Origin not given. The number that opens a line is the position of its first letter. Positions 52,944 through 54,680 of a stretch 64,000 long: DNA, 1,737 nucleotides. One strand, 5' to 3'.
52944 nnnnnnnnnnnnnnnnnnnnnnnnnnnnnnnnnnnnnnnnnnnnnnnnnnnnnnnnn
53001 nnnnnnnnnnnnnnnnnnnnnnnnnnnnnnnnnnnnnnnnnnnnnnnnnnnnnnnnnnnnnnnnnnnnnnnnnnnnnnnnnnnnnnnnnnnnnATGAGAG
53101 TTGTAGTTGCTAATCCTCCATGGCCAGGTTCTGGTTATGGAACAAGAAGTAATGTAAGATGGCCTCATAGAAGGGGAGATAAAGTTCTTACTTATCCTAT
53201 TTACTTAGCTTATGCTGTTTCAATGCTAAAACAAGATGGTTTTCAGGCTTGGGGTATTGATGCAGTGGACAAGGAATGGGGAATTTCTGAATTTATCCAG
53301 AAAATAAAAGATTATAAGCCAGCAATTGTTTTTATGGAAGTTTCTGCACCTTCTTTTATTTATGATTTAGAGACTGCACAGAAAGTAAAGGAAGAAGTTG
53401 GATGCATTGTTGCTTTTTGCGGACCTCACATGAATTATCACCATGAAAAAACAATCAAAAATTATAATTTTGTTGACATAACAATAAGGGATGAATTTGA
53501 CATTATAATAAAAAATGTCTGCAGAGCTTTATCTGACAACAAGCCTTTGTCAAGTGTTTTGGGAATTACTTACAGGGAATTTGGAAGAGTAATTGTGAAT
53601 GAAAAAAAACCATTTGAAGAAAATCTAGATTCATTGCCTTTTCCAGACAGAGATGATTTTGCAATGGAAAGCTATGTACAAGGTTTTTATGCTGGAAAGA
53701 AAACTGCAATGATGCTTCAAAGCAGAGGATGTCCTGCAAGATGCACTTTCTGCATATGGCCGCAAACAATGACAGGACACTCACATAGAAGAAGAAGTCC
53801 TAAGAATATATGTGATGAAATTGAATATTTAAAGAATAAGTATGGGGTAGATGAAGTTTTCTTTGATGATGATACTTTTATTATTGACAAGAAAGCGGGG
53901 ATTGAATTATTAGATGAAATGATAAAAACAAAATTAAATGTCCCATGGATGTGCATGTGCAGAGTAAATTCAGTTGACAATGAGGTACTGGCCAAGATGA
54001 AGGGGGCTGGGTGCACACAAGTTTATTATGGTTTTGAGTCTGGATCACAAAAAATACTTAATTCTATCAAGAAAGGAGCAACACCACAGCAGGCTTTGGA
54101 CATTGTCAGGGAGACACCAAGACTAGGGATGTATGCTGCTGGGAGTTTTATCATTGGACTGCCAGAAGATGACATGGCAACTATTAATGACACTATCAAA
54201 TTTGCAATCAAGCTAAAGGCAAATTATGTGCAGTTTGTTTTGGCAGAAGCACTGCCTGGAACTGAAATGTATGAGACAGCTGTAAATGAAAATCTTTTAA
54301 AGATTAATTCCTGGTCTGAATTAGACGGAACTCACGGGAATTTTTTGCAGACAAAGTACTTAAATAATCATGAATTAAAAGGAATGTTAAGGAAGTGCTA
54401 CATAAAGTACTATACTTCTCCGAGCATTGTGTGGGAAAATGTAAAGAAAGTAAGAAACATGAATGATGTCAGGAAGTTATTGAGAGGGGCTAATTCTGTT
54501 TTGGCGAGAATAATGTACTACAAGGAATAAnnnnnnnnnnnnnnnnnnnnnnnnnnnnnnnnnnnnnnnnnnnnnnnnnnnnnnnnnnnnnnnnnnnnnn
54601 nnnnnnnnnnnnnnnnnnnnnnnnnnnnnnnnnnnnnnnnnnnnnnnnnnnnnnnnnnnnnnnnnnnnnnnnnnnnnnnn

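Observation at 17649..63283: Glycan-biosynthesis island of about 45 kb with eight radical SAM enzymes, five of them B12-dependent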

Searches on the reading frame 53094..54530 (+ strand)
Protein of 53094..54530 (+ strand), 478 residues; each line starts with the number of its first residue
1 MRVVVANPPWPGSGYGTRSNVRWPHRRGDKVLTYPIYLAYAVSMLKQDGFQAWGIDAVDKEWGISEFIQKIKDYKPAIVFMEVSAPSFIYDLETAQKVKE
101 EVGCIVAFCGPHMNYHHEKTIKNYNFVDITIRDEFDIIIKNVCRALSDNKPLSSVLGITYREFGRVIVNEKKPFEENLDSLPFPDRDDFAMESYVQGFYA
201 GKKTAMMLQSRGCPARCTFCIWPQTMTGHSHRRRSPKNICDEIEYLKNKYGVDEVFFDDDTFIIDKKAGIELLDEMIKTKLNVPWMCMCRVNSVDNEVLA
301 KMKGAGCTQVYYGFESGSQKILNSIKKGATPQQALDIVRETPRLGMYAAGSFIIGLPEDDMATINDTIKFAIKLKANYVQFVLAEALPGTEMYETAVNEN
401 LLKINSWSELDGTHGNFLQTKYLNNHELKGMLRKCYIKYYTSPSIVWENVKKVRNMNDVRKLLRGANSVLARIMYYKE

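Call 4: search_protein_families(library=pfam, proteins=[window:53094-54530:+], max_evalue=0.01)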
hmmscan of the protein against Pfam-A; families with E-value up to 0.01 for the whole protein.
window:53094-54530:+ (478 aa): 2 families
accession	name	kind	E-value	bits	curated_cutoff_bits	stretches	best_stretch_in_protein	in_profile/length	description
PF04055.27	Radical_SAM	-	8.9e-20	72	29.5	1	210-371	4-166/166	Radical SAM superfamily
PF02310.24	B12-binding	-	4.4e-05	23.8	32.1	1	33-135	12-113/121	B12 binding domain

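Call 9: search_protein_families(library=ncbifam, proteins=[window:53094-54530:+], max_evalue=0.001)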
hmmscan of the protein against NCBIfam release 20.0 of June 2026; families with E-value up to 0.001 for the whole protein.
window:53094-54530:+ (478 aa): 28 families (the best 25 are shown)
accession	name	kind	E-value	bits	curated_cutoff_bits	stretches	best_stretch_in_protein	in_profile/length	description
TIGR03471.1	HpnJ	equivalog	1.4e-93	314.3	577.6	1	13-470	12-464/472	hopanoid biosynthesis associated radical SAM protein HpnJ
NF050148.1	rSAM_ApyD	equivalog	6.5e-43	147.1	750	1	74-446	73-436/645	RiPP biosynthesis radical SAM protein ApyD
TIGR02026.1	BchE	equivalog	7.6e-43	147.1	481.35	1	35-448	22-435/497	magnesium-protoporphyrin IX monomethyl ester anaerobic oxidative cyclase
NF038361.1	rSAM_Sden_1168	equivalog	1e-40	139.9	575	1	120-429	192-505/560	Sden_1168 family B12-binding radical SAM P-methyltransferase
TIGR04072.2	rSAM_ladder_B12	equivalog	1.2e-34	119.7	360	1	192-405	167-381/443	lipid biosynthesis B12-binding/radical SAM protein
TIGR04479.1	bcpD_PhpK_rSAM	subfamily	2e-34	118.8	600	1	139-373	184-408/504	PhpK family radical SAM P-methyltransferase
TIGR04014.1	B12_SAM_MJ_0865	equivalog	1.6e-33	116.1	360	1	60-400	22-362/434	methyl-coenzyme M reductase glutamine C-methyltransferase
TIGR03975.1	rSAM_ocin_1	subfamily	1.6e-27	96.3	281.85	1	64-365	117-421/606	RiPP maturation radical SAM C-methyltransferase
TIGR04385.1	B12_rSAM_cofa1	equivalog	2.3e-22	79.9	450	1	109-371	105-361/438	B12 lower ligand biosynthesis radical SAM protein BzaD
NF033070.1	rSAM_AprD4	equivalog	1.2e-21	77.2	500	1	177-402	169-396/456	AprD4 family radical SAM diol-dehydratase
TIGR04367.1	HpnR_B12_rSAM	equivalog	8.3e-20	70.8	650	1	65-397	50-374/490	hopanoid C-3 methylase HpnR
TIGR04295.1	B12_rSAM_oligo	hypoth_equivalog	3.6e-19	68.8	400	1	33-327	23-314/422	TIGR04295 family B12-binding domain-containing radical SAM protein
TIGR04013.1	B12_SAM_MJ_1487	hypoth_equivalog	1.1e-17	63.9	251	2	66-249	33-195/382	TIGR04013 family B12-binding domain/radical SAM domain-containing protein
TIGR04190.1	B12_SAM_Ta0216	equivalog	2.8e-17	62.5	500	1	91-378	96-398/554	TIGR04190 family B12-binding domain/radical SAM domain protein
NF033712.0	B12_rSAM_KedN5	subfamily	1.9e-16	59.5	700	1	93-280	83-268/624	KedN5 family methylcobalamin-dependent radical SAM C-methyltransferase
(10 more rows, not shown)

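Call 10: find_encoding_contigs(protein=window:53094-54530:+, flank=10000, max_places=6)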
Protein window:53094-54530:+ (478 aa): no gene with exactly this product is on record in the collection.

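Call 11: find_related_loci(query=window:53094-54530:+, collection=genome_contigs, flank=10000)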
Query window:53094-54530:+ (478 aa) in genome_contigs; peptide patterns used: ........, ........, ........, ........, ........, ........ (x = any residue, [..] = any of these).
28 stretches matched a pattern; 5 encode a relative of the query (tblastn E <= 1e-3); 5 distinct loci.
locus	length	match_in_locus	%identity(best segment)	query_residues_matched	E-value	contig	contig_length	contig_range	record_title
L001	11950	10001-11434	92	1-478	0e+0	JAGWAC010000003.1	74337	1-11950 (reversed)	Candidatus Woesearchaeota archaeon isolate RIFCSPHIGHO2_02_FULL_29_19 rifcsphigho2_02_scaffold_743, whole genome shotgun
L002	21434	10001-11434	83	1-478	0e+0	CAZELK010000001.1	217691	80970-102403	MAG TPA_asm: Candidatus Woesearchaeota archaeon isolate binchicken_co251_306 genome assembly, contig: NODE_89_length_217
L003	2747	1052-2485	61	1-478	0e+0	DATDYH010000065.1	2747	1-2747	MAG TPA_asm: Candidatus Nanoarchaeia archaeon isolate SMAG_U8160 k141_1976492, whole genome shotgun sequence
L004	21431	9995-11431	62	1-478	0e+0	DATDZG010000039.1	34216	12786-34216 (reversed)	MAG TPA_asm: Candidatus Nanoarchaeia archaeon isolate SMAG_U8186 k141_2046562, whole genome shotgun sequence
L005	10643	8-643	36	259-461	6e-32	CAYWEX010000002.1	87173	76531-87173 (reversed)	MAG TPA_asm: Candidatus Woesearchaeota archaeon isolate SRP178908_co1_347 genome assembly, contig: NODE_122_length_87173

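Call 18: search_solved_structures(query=window:53094-54530:+, max_evalue=0.001)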
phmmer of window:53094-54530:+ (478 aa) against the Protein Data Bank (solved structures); distinct sequences matched with E-value up to 0.001: 4.
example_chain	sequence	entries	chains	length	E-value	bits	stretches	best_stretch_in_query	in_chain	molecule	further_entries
9ccb_A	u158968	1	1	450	1.3e-17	66.9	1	128-394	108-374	Radical SAM core domain-containing protein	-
6fd2_B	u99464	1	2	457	8.9e-17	64.1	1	177-402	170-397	Putative apramycin biosynthetic oxidoreductase 4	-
7kdx_A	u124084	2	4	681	1.4e-08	37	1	76-266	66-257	Methyltransferase TokK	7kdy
9n1b_A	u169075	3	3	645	7e-05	24.9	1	110-368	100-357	Radical SAM protein | Radical SAM enzyme CysS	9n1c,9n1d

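Call 20: find_homologous_proteins(query=window:53094-54530:+, max_evalue=1e-10)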
Query window:53094-54530:+ (478 aa): 4613 proteins with E <= 1e-10 among 8000 candidates; the best 120 are listed.
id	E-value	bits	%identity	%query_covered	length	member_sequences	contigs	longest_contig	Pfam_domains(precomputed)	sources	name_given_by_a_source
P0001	0.0e+0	1122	100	100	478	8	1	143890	PF04055.28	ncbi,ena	ncbi:MAG: radical SAM protein [Nanoarchaeota archaeon]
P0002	2.0e-273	925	79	100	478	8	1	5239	PF04055.28,PF02310.25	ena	-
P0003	9.7e-273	923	78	100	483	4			PF04055.28,PF02310.25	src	-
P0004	8.1e-222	755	64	100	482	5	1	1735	PF04055.28,PF02310.25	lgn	-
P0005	1.5e-216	738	62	100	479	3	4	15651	PF04055.28,PF02310.25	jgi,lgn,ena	-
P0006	3.5e-216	737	63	100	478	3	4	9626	PF04055.28,PF02310.25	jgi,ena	-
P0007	1.5e-202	692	59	100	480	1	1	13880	PF04055.28,PF02310.25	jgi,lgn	-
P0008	9.8e-193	659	55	100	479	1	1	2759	PF04055.28,PF02310.25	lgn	-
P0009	5.8e-191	653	55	100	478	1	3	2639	PF04055.28,PF02310.25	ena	-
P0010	1.5e-190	652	60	94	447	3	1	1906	PF04055.28,PF02310.25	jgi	-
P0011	7.5e-187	640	55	100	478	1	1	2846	PF04055.28,PF02310.25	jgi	jgi:radical SAM superfamily enzyme YgiQ (UPF0313 family)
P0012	7.6e-187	640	55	100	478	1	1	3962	PF04055.28,PF02310.25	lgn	-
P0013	2.1e-186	638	53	100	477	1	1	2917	PF04055.28,PF02310.25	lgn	-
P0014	1.1e-184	633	55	100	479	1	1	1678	PF04055.28,PF02310.25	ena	-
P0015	6.8e-184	630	53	100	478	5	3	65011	PF04055.28,PF02310.25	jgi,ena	-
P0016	4.1e-183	628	55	100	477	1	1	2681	PF04055.28,PF02310.25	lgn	-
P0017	1.3e-182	626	53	100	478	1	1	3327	PF04055.28,PF02310.25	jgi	jgi:anaerobic magnesium-protoporphyrin IX monomethyl ester cyclase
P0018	1.5e-182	626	60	89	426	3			PF04055.28,PF02310.25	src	-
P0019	2.2e-182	625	53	100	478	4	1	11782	PF04055.28,PF02310.25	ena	-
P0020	2.1e-181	622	54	100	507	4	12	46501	PF04055.28,PF02310.25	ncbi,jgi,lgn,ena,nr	ncbi:radical SAM protein [Candidatus Woesearchaeota archaeon]|nr:radical SAM protein [Candidatus Woe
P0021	3.1e-181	621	53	100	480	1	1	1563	PF04055.28,PF02310.25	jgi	-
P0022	6.4e-181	620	53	100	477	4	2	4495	PF04055.28,PF02310.25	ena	-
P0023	2.7e-179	615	51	100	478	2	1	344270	PF04055.28,PF02310.25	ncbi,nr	ncbi:MAG: radical SAM protein [Candidatus Nanoarchaeia archaeon]|nr:radical SAM protein [Candidatus 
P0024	3.4e-179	615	53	100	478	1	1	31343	PF04055.28,PF02310.25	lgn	-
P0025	3.5e-179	615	53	100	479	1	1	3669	PF04055.28,PF02310.25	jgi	-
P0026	6.7e-179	614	53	100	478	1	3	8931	PF04055.28,PF02310.25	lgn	-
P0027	8.0e-179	613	53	100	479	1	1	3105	PF04055.28,PF02310.25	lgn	-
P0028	1.1e-178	613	53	100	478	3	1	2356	PF04055.28,PF02310.25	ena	-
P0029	1.9e-177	609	52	100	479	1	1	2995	PF04055.28,PF02310.25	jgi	-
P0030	2.5e-177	608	53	100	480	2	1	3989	PF04055.28,PF02310.25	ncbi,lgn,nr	ncbi:radical SAM protein [Candidatus Woesearchaeota archaeon]|nr:radical SAM protein [Candidatus Woe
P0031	4.5e-177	608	53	100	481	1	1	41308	PF04055.28,PF02310.25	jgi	jgi:radical SAM superfamily enzyme YgiQ (UPF0313 family)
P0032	3.3e-176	605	52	100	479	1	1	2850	PF04055.28,PF02310.25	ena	-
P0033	9.7e-176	603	54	100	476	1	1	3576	PF04055.28,PF02310.25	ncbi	-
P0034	2.1e-175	602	52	100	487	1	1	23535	PF04055.28,PF02310.25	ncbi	-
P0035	5.1e-175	601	52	100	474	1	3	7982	PF04055.28,PF02310.25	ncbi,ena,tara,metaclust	tara:strand:- start:1129 stop:2553 length:1425 start_codon:yes stop_codon:yes gene_type:complete|met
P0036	6.3e-175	601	51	99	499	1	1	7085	PF04055.28,PF02310.25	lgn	-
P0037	1.1e-174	600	51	100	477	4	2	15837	PF04055.28,PF02310.25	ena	-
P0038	1.3e-174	599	51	100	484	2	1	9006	PF04055.28,PF02310.25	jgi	-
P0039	1.5e-174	599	51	100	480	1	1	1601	PF04055.28,PF02310.25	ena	-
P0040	3.7e-174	598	52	100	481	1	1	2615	PF04055.28,PF02310.25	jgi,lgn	jgi:radical SAM superfamily enzyme YgiQ (UPF0313 family)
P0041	4.3e-174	598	51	100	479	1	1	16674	PF04055.28,PF02310.25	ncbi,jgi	-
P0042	3.5e-173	595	52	100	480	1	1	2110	PF04055.28,PF02310.25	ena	-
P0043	3.5e-173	595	51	100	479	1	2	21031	PF04055.28,PF02310.25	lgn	-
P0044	1.5e-172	593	53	100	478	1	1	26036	PF04055.28,PF02310.25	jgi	jgi:anaerobic magnesium-protoporphyrin IX monomethyl ester cyclase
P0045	1.8e-172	592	52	99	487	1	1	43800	PF04055.28,PF02310.25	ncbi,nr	ncbi:radical SAM protein [Candidatus Woesearchaeota archaeon]|nr:radical SAM protein [Candidatus Woe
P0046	1.8e-172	592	51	100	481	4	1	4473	PF04055.28,PF02310.25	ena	-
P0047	6.8e-172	591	52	100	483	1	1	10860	PF04055.28,PF02310.25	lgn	-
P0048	1.4e-171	590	51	100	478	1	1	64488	PF04055.28,PF02310.25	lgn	-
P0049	1.4e-171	589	51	100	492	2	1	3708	PF04055.28,PF02310.25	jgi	jgi:radical SAM superfamily enzyme YgiQ (UPF0313 family)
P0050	1.8e-170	586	53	100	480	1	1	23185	PF04055.28,PF02310.25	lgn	-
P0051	2.4e-170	585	49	100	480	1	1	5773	PF04055.28,PF02310.25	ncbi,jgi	-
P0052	5.1e-170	584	50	100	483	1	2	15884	PF04055.28,PF02310.25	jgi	-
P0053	1.6e-168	579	51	100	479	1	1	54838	PF04055.28,PF02310.25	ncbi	-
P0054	2.4e-168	579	50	100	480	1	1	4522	PF04055.28,PF02310.25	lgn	-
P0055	4.6e-168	578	51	100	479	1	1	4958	PF04055.28,PF02310.25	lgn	-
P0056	3.5e-167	575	50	100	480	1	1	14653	PF04055.28,PF02310.25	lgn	-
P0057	3.9e-167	575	49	100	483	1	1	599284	PF04055.28,PF02310.25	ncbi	-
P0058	1.2e-164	567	50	100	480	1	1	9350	PF04055.28,PF02310.25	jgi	jgi:anaerobic magnesium-protoporphyrin IX monomethyl ester cyclase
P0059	2.5e-164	566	51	100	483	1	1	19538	PF04055.28,PF02310.25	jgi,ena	-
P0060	2.4e-163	562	51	100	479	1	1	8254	PF04055.28,PF02310.25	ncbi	-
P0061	1.3e-162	560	50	100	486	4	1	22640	PF04055.28,PF02310.25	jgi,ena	jgi:radical SAM superfamily enzyme YgiQ (UPF0313 family)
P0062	3.2e-162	559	49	100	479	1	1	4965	PF04055.28,PF02310.25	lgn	-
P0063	3.7e-162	558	49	100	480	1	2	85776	PF04055.28,PF02310.25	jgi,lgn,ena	-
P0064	7.0e-162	558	49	100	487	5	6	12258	PF04055.28,PF02310.25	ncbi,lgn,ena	-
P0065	3.3e-161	555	51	100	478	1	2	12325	PF04055.28,PF02310.25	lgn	-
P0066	4.6e-161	555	49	100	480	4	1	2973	PF04055.28,PF02310.25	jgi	jgi:radical SAM superfamily enzyme YgiQ (UPF0313 family)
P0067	9.8e-152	524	49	96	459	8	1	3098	PF04055.28,PF02310.25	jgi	-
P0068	1.1e-125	438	41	100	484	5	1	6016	PF04055.28,PF02310.25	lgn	-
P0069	4.6e-125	436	41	100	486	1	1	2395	PF04055.28,PF02310.25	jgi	-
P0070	8.4e-124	432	42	100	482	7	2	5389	PF04055.28,PF02310.25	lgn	-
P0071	1.0e-123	432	40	100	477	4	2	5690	PF04055.28,PF02310.25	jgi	-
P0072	1.3e-123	431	41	100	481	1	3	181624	PF04055.28,PF02310.25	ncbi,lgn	-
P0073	7.3e-123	429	41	100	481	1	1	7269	PF04055.28,PF02310.25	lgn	-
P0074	9.2e-123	429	40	100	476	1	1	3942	PF04055.28,PF02310.25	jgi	jgi:anaerobic magnesium-protoporphyrin IX monomethyl ester cyclase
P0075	3.3e-122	427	41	100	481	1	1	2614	PF04055.28,PF02310.25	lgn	-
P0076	2.6e-121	424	39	100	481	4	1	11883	PF04055.28,PF02310.25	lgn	-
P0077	4.9e-121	423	40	100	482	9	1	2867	PF04055.28,PF02310.25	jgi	-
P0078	6.8e-121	422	40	100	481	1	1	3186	PF04055.28,PF02310.25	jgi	jgi:anaerobic magnesium-protoporphyrin IX monomethyl ester cyclase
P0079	1.8e-120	421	41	100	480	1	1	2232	PF04055.28,PF02310.25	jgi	-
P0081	2.7e-120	420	40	100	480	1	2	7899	PF04055.28,PF02310.25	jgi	jgi:radical SAM superfamily enzyme YgiQ (UPF0313 family)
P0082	2.9e-120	420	38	100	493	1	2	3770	PF04055.28,PF02310.25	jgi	jgi:radical SAM superfamily enzyme YgiQ (UPF0313 family)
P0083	5.5e-120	419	40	100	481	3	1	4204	PF04055.28,PF02310.25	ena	-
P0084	6.7e-120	419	40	100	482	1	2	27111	PF04055.28,PF02310.25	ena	-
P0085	3.2e-119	417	40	100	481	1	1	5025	PF04055.28,PF02310.25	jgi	jgi:radical SAM superfamily enzyme YgiQ (UPF0313 family)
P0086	3.3e-119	417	40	100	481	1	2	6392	PF04055.28,PF02310.25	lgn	-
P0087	8.3e-119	415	40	100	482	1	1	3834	PF04055.28,PF02310.25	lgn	-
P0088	1.2e-118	415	41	100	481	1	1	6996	PF04055.28,PF02310.25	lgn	-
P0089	1.3e-118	415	41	100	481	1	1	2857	PF04055.28,PF02310.25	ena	-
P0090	1.5e-118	415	40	100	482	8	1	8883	PF04055.28,PF02310.25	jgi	-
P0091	2.0e-118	414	38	100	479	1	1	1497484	PF04055.28,PF02310.25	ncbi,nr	ncbi:MAG: radical SAM protein [Candidatus Bathyarchaeota archaeon]|nr:MAG: radical SAM protein [Cand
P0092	3.2e-118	414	40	100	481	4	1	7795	PF04055.28,PF02310.25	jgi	jgi:anaerobic magnesium-protoporphyrin IX monomethyl ester cyclase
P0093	6.2e-118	413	41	100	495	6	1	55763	PF04055.28,PF02310.25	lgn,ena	-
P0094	6.8e-118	412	40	100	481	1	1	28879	PF04055.28,PF02310.25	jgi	jgi:anaerobic magnesium-protoporphyrin IX monomethyl ester cyclase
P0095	1.0e-117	412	39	100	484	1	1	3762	PF04055.28,PF02310.25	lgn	-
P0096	1.1e-117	412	41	100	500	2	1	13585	PF04055.28,PF02310.25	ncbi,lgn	-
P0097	2.9e-117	410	40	100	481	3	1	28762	PF04055.28,PF02310.25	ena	-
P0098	3.2e-117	410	40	100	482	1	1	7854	PF04055.28,PF02310.25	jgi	jgi:anaerobic magnesium-protoporphyrin IX monomethyl ester cyclase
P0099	6.7e-117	409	40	100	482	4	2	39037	PF04055.28,PF02310.25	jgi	jgi:anaerobic magnesium-protoporphyrin IX monomethyl ester cyclase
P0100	7.2e-117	409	41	100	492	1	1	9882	PF04055.28,PF02310.25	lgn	-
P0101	8.0e-117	409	39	100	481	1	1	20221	PF04055.28,PF02310.25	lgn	-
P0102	1.2e-116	408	41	100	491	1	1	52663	PF04055.28,PF02310.25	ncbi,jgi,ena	-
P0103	2.0e-116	408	39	100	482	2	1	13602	PF04055.28,PF02310.25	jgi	jgi:anaerobic magnesium-protoporphyrin IX monomethyl ester cyclase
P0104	2.3e-116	407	39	100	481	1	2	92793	PF04055.28,PF02310.25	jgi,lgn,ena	jgi:radical SAM superfamily enzyme YgiQ (UPF0313 family)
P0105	4.0e-116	407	38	99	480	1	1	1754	PF04055.28,PF02310.25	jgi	jgi:radical SAM superfamily enzyme YgiQ (UPF0313 family)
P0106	8.2e-116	406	40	100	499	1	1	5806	PF04055.28,PF02310.25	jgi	jgi:radical SAM superfamily enzyme YgiQ (UPF0313 family)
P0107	8.5e-116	406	40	100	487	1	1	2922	PF04055.28,PF02310.25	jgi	jgi:anaerobic magnesium-protoporphyrin IX monomethyl ester cyclase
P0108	9.7e-116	405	39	100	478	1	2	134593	PF04055.28,PF02310.25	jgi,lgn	-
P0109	1.2e-115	405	40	100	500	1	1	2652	PF04055.28,PF02310.25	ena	-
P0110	1.3e-115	405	39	100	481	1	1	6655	PF04055.28,PF02310.25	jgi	-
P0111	1.6e-115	405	39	100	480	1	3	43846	PF04055.28,PF02310.25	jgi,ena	-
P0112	1.6e-115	405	40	100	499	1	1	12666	PF04055.28,PF02310.25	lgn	-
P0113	3.2e-115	404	40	100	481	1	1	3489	PF04055.28,PF02310.25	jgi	jgi:anaerobic magnesium-protoporphyrin IX monomethyl ester cyclase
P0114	3.9e-115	403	40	100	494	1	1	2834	PF04055.28,PF02310.25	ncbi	-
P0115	5.4e-115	403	40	100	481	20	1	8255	PF04055.28,PF02310.25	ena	-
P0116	5.4e-115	403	38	100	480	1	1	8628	PF04055.28,PF02310.25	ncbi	-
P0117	5.8e-115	403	39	100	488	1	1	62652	PF04055.28,PF02310.25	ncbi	-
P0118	6.6e-115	403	40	100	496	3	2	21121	PF04055.28,PF02310.25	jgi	jgi:anaerobic magnesium-protoporphyrin IX monomethyl ester cyclase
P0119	6.7e-115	403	38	99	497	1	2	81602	PF04055.28,PF02310.25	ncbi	-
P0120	7.0e-115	403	38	100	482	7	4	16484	PF04055.28,PF02310.25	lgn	-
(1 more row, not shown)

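Call 21: find_encoding_contigs(protein=P0091, flank=10000, max_places=2)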
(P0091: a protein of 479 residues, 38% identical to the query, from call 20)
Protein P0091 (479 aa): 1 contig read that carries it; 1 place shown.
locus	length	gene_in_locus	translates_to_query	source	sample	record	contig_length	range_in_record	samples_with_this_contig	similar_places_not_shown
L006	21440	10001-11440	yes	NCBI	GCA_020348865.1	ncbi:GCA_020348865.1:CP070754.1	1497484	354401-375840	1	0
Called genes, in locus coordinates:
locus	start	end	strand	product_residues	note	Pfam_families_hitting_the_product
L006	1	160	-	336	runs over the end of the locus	PF00535:Glycos_transf_2, PF13506:Glyco_transf_21, PF13641:Glyco_tranf_2_3, PF13632:Glyco_trans_2_3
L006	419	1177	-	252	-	PF00535:Glycos_transf_2, PF10111:Glyco_tranf_2_2, PF13641:Glyco_tranf_2_3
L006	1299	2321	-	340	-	PF01073:3Beta_HSD, PF01370:Epimerase, PF02719:Polysacc_synt_2 (faint), PF07993:NAD_binding_4 (faint), PF16363:GDP_Man_Dehyd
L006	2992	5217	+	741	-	-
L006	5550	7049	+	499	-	-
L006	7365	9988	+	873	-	PF00801:PKD, PF18911:PKD_4, PF00801:PKD, PF18911:PKD_4, PF00801:PKD, PF18911:PKD_4, PF00801:PKD, PF18911:PKD_4, +19 more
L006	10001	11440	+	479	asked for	PF02310:B12-binding, PF04055:Radical_SAM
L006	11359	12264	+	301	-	PF00535:Glycos_transf_2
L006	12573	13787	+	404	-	PF02812:ELFV_dehydrog_N, PF00208:ELFV_dehydrog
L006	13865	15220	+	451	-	PF27533:CapK_C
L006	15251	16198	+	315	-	PF04015:DUF362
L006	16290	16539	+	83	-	PF01408:GFO_IDH_MocA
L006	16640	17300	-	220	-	PF00438:S-AdoMet_synt_N, PF02772:S-AdoMet_synt_M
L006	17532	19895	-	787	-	PF01078:Mg_chelatase (faint), PF07728:AAA_5 (weak), PF17863:AAA_lid_2, PF26791:AAPxQ, PF13519:VWA_2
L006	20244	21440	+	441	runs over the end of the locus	PF13522:GATase_6, PF13537:GATase_7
